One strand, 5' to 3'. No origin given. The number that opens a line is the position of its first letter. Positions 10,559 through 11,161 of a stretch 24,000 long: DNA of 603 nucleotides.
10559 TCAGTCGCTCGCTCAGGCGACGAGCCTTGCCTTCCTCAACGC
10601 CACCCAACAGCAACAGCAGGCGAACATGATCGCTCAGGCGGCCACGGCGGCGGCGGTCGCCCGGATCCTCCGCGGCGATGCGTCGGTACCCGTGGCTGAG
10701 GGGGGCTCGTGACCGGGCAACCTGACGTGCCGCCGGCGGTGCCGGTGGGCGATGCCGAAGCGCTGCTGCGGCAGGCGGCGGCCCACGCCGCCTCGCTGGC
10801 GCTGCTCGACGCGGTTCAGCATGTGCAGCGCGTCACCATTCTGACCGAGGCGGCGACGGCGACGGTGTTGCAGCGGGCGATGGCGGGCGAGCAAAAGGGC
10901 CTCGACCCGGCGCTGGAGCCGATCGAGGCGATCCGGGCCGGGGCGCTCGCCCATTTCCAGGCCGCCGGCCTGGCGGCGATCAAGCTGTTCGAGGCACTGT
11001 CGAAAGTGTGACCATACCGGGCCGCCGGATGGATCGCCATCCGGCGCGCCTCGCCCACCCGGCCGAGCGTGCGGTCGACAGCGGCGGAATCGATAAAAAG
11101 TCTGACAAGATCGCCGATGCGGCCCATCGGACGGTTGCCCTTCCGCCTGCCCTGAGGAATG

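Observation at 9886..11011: Compact four-gene R-body (RebB/'killing trait' family) operon between housekeeping catabolic and transport genes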

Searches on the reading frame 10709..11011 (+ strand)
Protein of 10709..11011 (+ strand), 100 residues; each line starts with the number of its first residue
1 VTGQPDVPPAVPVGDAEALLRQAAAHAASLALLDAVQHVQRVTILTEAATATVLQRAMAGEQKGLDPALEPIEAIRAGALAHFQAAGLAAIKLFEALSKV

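Call 3: search_protein_families(library=pfam, proteins=[window:10709-11011:+], max_evalue=1)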
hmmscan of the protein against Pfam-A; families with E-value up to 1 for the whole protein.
window:10709-11011:+ (100 aa): 1 family
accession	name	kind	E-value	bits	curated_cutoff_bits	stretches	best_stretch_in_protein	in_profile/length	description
PF11747.13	RebB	-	0.025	15.1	24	1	16-53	20-57/68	Killing trait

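Call 8: find_homologous_proteins(query=window:10709-11011:+)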
Query window:10709-11011:+ (100 aa): 9 proteins with E <= 0.001 among 274 candidates.
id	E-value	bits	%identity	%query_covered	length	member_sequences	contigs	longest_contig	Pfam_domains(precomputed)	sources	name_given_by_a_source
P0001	3.9e-52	192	100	100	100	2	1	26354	-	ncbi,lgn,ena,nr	ncbi:MAG TPA: hypothetical protein VKQ29_18260 [Aliidongia sp.]|nr:hypothetical protein [Aliidongia 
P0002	1.5e-40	155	82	99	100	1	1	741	-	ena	-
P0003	1.4e-37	145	83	64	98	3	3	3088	-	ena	-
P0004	1.5e-36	142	85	92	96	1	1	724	-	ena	-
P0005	1.1e-33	133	71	66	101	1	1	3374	-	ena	-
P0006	3.2e-31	125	88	41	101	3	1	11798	-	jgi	jgi:hypothetical protein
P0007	7.4e-30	121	77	88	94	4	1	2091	-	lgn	-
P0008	7.2e-27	111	77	82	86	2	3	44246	-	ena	-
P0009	1.2e-24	104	86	70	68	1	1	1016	-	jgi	jgi:hypothetical protein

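Call 24: search_protein_families(library=ncbifam, proteins=[window:10709-11011:+], max_evalue=1)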
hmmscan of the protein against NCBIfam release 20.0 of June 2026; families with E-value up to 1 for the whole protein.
window:10709-11011:+ (100 aa): 0 families

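Call 34: search_protein_representatives(alignment_id=A1)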
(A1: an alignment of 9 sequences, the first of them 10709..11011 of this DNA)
Query: 9 sequences, 98 profile positions. Proteins with E-value up to 0.001 (for the whole library): 18; up to 1e-10: 1; up to 1e-30: 1. The best 18 are listed.
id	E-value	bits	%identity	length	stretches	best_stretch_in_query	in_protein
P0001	5.9e-48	177.3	-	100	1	1-97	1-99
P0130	3.2e-08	49.9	-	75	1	37-74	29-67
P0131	1.7e-06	44.3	-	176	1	15-96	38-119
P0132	2.1e-06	44.0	-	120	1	10-89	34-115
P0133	3.1e-06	43.5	-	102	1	12-96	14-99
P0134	3.9e-06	43.2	-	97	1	13-88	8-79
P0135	7.5e-06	42.3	-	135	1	14-96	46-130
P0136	1.3e-05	41.5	-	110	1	18-84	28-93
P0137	1.5e-05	41.3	-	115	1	15-61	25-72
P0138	2.7e-05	40.5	-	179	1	13-92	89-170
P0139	4.4e-05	39.8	-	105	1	15-92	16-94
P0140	5.9e-05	39.4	-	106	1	17-89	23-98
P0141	5.9e-05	39.4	-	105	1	14-86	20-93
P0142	2.2e-04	37.6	-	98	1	12-81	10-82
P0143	2.6e-04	37.3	-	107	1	6-84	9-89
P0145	8.5e-04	35.7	-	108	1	7-91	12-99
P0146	9.2e-04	35.6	-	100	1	16-87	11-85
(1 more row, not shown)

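Call 36: search_protein_families(library=pfam, alignment_id=A4, max_evalue=1)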
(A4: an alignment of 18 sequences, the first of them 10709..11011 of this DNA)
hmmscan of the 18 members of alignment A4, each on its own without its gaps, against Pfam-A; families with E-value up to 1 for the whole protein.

A. member 1, window:10709-11011:+ (100 aa): 1 family
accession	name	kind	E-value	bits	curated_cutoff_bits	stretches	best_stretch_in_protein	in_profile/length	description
PF11747.13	RebB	-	0.025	15.1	24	1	16-53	20-57/68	Killing trait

B. families by the number of members that match (of 18 scanned): 8 families
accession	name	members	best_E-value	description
PF11747.13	RebB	5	0.0088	Killing trait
PF05719.16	GPP34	1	0.00022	Golgi phosphoprotein 3 (GPP34)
PF18155.6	pPIWI_RE_Z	1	0.02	pPIWI RE three-gene island domain Z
PF21325.3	SHPRH_helical-1st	1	0.039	E3 ubiquitin-protein ligase SHPRH, first helical domain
PF11167.13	DUF2953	1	0.13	Protein of unknown function (DUF2953)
PF07511.17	DUF1525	1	0.13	Protein of unknown function (DUF1525)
PF21835.1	YIEGIA_cap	1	0.18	Capping complex subunit for YIEGIA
PF03602.21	Cons_hypoth95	1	0.59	Conserved hypothetical protein 95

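Call 39: find_related_loci(query=A5, collection=genome_contigs, flank=8000)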
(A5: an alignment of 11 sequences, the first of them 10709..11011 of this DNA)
Query A5 (100 aa) in genome_contigs; peptide patterns used: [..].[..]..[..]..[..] (x = any residue, [..] = any of these).
238 stretches matched a pattern; 1 encode a relative of the query (tblastn E <= 1e-3); 1 distinct loci.
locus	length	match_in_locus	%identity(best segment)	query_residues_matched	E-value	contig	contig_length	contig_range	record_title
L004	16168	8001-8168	40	36-100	2e-6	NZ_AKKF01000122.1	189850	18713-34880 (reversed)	Caulobacter sp. AP07 PMI01_contig_182.182, whole genome shotgun sequence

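Call 41: find_related_loci(query=A5, collection=metagenome_contigs, flank=5000)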
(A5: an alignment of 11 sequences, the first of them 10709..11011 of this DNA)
Query A5 (100 aa) in metagenome_contigs; peptide patterns used: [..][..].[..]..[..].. (x = any residue, [..] = any of these).
426 stretches matched a pattern; 7 encode a relative of the query (tblastn E <= 1e-3); 7 distinct loci.
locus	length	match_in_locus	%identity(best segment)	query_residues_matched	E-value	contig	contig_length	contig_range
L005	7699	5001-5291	73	5-99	2e-38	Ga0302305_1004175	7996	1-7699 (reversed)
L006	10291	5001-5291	73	5-99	2e-38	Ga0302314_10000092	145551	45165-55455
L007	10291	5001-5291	73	5-99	2e-38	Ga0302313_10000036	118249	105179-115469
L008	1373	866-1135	76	12-99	1e-36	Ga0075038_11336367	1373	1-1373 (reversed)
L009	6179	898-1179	73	8-99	3e-24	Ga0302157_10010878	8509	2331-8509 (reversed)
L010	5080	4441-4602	48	19-80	3e-9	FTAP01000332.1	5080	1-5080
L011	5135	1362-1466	57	20-54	7e-7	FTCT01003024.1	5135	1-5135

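Call 42: find_encoding_contigs(protein=P0008, flank=10000, max_places=3)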
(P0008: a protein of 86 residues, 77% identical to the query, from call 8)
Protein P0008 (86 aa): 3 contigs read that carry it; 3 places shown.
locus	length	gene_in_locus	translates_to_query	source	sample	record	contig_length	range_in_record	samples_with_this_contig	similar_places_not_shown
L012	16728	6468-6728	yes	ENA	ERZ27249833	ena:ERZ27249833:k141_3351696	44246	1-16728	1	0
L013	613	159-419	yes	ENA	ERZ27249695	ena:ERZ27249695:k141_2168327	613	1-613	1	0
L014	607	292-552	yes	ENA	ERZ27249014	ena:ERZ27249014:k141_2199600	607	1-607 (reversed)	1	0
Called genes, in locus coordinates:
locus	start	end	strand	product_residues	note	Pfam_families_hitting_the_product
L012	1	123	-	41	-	?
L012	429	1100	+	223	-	PF00440:TetR_N, PF16859:TetR_C_11, PF14246:TetR_C_7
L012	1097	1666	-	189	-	PF05962:HutD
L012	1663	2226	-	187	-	PF07310:PAS_5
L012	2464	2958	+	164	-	PF00691:OmpA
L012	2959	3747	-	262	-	PF00378:ECH_1, PF16113:ECH_2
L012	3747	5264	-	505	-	PF00171:Aldedh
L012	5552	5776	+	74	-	PF11747:RebB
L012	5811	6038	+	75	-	PF11747:RebB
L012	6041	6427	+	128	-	PF11747:RebB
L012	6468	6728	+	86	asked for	-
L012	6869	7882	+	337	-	PF03480:DctP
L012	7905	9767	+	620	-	PF04290:DctQ, PF06808:DctM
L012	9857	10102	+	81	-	PF13560:HTH_31 (weak)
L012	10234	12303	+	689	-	PF00515:TPR_1, PF07719:TPR_2, PF13414:TPR_11, PF13424:TPR_12, PF13432:TPR_16, PF00515:TPR_1, PF13414:TPR_11, PF13432:TPR_16, +28 more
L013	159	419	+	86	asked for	-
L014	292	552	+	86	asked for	-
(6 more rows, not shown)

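Call 55: find_homologous_proteins(query=A4, max_evalue=0.01)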
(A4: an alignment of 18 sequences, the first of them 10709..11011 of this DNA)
Query A4 (18 sequences) (100 aa, profile of the alignment): 16 proteins with E <= 0.01 among 8000 candidates.
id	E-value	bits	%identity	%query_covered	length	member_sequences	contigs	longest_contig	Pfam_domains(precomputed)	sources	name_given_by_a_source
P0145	1.4e-28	117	34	77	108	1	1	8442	-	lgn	-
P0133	4.2e-28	115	37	77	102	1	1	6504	-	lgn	-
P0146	1.8e-27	113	39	59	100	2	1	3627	-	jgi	jgi:hypothetical protein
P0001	5.7e-25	105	100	100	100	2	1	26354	-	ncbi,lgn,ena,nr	ncbi:MAG TPA: hypothetical protein VKQ29_18260 [Aliidongia sp.]|nr:hypothetical protein [Aliidongia 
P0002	1.0e-23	101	82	99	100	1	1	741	-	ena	-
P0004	1.6e-23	101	85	92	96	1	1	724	-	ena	-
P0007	1.2e-22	98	77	88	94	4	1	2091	-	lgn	-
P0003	1.4e-22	98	83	64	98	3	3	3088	-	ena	-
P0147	2.2e-22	97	33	91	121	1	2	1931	-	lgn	-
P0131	5.8e-22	96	30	82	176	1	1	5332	-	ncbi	-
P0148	9.2e-22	95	33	91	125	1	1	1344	-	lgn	-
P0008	1.7e-21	94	77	82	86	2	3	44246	-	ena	-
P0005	3.3e-21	93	71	66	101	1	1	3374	-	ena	-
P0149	3.8e-21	93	34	76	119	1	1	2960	-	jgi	-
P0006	4.6e-20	90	88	41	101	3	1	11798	-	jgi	jgi:hypothetical protein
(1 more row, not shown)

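Call 56: find_encoding_contigs(protein=P0145, flank=6000, max_places=2)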
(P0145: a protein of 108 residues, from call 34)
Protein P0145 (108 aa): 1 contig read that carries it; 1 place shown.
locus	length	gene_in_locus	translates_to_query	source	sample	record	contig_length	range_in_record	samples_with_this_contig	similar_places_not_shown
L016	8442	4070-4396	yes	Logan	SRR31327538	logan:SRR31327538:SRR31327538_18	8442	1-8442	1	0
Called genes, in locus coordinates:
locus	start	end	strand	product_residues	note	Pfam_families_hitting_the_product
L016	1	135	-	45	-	?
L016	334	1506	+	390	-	PF12704:MacB_PCD, PF02687:FtsX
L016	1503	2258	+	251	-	PF02463:SMC_N (faint), PF00005:ABC_tran, PF13555:AAA_29 (weak), PF13304:AAA_21 (faint)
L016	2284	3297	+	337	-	PF25876:HH_MFP_RND (weak)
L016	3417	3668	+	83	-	PF11747:RebB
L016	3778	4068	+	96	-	PF11747:RebB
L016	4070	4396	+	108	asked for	-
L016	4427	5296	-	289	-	PF00126:HTH_1, PF03466:LysR_substrate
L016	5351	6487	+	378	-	PF07690:MFS_1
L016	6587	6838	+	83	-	PF11747:RebB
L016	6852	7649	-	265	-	PF00378:ECH_1, PF16113:ECH_2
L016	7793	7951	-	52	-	-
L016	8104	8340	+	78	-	PF06945:DUF1289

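Call 57: find_encoding_contigs(protein=P0133, flank=6000, max_places=2)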
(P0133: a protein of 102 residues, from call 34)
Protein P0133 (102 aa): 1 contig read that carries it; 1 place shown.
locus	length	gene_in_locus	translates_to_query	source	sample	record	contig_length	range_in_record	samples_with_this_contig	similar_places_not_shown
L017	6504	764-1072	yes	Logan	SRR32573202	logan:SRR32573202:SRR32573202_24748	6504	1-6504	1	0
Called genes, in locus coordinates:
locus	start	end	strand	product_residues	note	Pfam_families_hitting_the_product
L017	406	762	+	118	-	PF11747:RebB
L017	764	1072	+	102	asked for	-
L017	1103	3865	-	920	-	PF00486:Trans_reg_C, PF13401:AAA_22 (faint), PF25872:HTH_77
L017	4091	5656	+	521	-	PF00501:AMP-binding, PF13193:AMP-binding_C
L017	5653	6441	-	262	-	PF00378:ECH_1, PF16113:ECH_2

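Call 58: find_encoding_contigs(protein=P0131, flank=6000, max_places=2)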
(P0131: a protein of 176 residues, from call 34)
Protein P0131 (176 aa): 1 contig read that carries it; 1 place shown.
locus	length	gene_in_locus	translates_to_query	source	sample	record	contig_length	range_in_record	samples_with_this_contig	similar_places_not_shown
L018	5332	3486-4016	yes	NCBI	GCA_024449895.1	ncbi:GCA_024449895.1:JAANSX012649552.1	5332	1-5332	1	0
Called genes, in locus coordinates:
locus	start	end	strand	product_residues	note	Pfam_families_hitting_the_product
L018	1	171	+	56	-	?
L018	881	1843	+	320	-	PF00158:Sigma54_activat, PF14532:Sigma54_activ_2, PF00004:AAA, PF07724:AAA_2, PF07728:AAA_5, PF25601:AAA_lid_14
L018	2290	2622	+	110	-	PF11747:RebB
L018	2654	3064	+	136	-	PF11747:RebB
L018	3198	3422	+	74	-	PF11747:RebB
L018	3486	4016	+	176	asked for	-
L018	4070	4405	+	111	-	-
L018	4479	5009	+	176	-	-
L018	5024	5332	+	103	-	?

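Call 59: find_encoding_contigs(protein=P0146, flank=6000, max_places=2)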
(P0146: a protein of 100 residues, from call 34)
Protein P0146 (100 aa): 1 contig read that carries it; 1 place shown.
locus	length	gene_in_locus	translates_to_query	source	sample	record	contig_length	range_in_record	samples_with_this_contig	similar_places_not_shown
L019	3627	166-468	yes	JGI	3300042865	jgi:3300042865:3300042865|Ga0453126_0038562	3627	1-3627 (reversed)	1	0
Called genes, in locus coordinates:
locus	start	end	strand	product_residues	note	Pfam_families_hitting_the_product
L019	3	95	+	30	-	?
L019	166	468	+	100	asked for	-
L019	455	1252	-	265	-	PF00378:ECH_1, PF16113:ECH_2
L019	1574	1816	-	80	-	-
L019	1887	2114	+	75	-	PF06945:DUF1289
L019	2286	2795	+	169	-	PF13650:Asp_protease_2, PF13975:gag-asp_proteas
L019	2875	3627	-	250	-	?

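Call 62: search_solved_structures(query=A4, max_evalue=1)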
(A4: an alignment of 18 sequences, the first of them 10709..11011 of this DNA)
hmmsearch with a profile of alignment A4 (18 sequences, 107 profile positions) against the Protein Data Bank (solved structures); distinct sequences matched with E-value up to 1: 1.
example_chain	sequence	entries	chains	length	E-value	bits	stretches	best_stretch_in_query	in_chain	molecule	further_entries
6c43_A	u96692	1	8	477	0.89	13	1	34-67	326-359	Gamma-aminobutyraldehyde dehydrogenase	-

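Call 74: predict_structure(alignment_id=A4)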
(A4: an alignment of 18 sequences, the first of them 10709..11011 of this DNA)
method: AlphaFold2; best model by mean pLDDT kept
length: 100 residues; sequences in the alignment: 18
mean_pLDDT: 90.3   pTM: 0.69
mean pLDDT of the five models: 90.3, 89.4, 89.3, 85.9, 85.1
residues with pLDDT >= 90: 72; 70-90: 25; 50-70: 3; < 50: 0
segments of 3 or more residues with pLDDT < 50: none
pLDDT, mean of each block of 10 residues (from residue 1): 70 85 92 95 97 95 90 96 94 89
secondary structure, 60 per line:
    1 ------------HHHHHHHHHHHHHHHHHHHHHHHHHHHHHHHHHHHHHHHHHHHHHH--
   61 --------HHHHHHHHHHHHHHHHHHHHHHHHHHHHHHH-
elements in order: H13-58 H69-99

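Call 81: fold_search(model_id=the predicted structure, library=pdb)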
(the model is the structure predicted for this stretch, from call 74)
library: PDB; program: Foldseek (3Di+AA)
matches with E <= 10: 333; with E <= 0.001: 0
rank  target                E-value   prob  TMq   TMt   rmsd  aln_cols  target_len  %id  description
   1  6djl_E                3.7e-01  0.44  0.37  0.19   8.6       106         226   21  Crystal structure of the Rab11 GEF SH3BP5 bound to nucleotide free Rab11A (released 2018-09-26)
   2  9tg4_F                6.6e-01  0.90  0.55  0.18   3.8        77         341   18  Structure of the YbjP lipoprotein bound to the AcrABZ-TolC efflux pump (released 2026-04-08)
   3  6djl_B                6.6e-01  0.33  0.37  0.19   8.6       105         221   21  Crystal structure of the Rab11 GEF SH3BP5 bound to nucleotide free Rab11A (released 2018-09-26)
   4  6djl_C                7.1e-01  0.41  0.40  0.20   7.3       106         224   21  Crystal structure of the Rab11 GEF SH3BP5 bound to nucleotide free Rab11A (released 2018-09-26)
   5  6ixv_C                8.1e-01  0.25  0.31  0.18   6.8        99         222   21  Crystal structure of SH3BP5-Rab11a (released 2019-03-20)
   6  9tg4_E                8.6e-01  0.87  0.55  0.18   3.8        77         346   18  Structure of the YbjP lipoprotein bound to the AcrABZ-TolC efflux pump (released 2026-04-08)
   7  2f1m_B                9.2e-01  0.85  0.54  0.26   3.7        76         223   18  Conformational flexibility in the multidrug efflux system protein AcrA (released 2006-03-21)
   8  9qwr_A                9.2e-01  0.21  0.32  0.21   7.5        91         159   19  MIC60 helical bundle dimer (released 2026-02-25)
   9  6y1y_B                9.8e-01  0.63  0.54  0.45   4.2        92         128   14  CheA dimerization domain of Treponema denticola (released 2020-10-28)
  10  9tg4_G                1.1e+00  0.82  0.55  0.18   3.8        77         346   18  Structure of the YbjP lipoprotein bound to the AcrABZ-TolC efflux pump (released 2026-04-08)
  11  2f1m_D                1.1e+00  0.41  0.39  0.21   5.0        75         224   15  Conformational flexibility in the multidrug efflux system protein AcrA (released 2006-03-21)
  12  9tg4_D                1.2e+00  0.80  0.55  0.18   3.8        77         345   18  Structure of the YbjP lipoprotein bound to the AcrABZ-TolC efflux pump (released 2026-04-08)
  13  9qwr_B                1.3e+00  0.18  0.32  0.20   7.5        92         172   16  MIC60 helical bundle dimer (released 2026-02-25)
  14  2y3d_A                1.3e+00  0.82  0.62  0.56   4.9        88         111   16  Zn-bound form of Cupriavidus metallidurans CH34 CnrXs (released 2011-03-30)
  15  8cwy_B                1.3e+00  0.47  0.44  0.56   3.9        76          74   10  Accurate computational design of genetically encoded 3D protein crystals (released 2023-11-01)
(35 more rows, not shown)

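Call 87: list_cluster_members(proteins=[P0132, P0133, P0134, P0135, P0136, P0137, P0138, P0139, P0140, P0141])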
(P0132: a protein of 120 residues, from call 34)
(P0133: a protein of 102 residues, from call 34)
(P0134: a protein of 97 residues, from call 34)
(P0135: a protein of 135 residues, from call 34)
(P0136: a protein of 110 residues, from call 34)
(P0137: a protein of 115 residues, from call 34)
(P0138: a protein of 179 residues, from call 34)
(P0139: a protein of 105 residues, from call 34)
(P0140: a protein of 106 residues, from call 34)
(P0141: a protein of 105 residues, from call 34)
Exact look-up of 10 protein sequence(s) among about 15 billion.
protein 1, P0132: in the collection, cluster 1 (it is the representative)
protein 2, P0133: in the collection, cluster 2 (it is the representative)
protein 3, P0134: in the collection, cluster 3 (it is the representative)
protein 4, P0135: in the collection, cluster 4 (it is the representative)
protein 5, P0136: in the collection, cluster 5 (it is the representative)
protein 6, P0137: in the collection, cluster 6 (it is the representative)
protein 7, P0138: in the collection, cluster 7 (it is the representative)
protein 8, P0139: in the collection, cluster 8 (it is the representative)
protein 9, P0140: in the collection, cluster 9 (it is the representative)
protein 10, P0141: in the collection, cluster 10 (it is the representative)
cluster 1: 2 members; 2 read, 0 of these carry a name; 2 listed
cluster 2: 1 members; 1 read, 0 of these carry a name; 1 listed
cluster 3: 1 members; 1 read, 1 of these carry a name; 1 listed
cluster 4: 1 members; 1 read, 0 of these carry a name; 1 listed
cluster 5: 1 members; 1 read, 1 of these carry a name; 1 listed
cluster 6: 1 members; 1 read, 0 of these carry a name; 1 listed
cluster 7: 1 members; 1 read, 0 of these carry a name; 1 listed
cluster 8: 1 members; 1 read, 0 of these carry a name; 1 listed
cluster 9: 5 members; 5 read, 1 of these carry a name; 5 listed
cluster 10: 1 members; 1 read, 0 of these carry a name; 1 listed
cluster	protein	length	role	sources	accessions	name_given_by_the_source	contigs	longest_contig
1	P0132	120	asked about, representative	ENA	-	-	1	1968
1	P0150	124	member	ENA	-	-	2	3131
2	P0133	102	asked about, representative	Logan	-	-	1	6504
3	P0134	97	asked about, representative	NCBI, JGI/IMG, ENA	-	hypothetical protein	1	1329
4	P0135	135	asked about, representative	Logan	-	-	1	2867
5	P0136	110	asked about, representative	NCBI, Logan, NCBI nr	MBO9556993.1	MAG: hypothetical protein J7515_00210 [Caulobacter sp.] | hypothetical protein [Caulobacter sp.]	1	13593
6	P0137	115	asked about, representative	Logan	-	-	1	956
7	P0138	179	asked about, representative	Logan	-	-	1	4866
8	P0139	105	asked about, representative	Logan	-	-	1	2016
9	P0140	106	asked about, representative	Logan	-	-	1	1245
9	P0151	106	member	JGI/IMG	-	hypothetical protein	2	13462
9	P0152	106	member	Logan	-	-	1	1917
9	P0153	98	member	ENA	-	-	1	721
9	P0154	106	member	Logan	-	-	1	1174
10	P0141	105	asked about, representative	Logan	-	-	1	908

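Call 88: search_protein_families(library=phrogs, proteins=[window:10709-11011:+], max_evalue=0.01)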
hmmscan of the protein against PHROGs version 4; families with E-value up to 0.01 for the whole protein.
window:10709-11011:+ (100 aa): 0 families

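Call 89: search_protein_families(library=padloc, proteins=[window:10709-11011:+], max_evalue=0.01)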
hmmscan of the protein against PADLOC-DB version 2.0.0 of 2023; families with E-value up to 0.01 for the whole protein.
window:10709-11011:+ (100 aa): 0 families
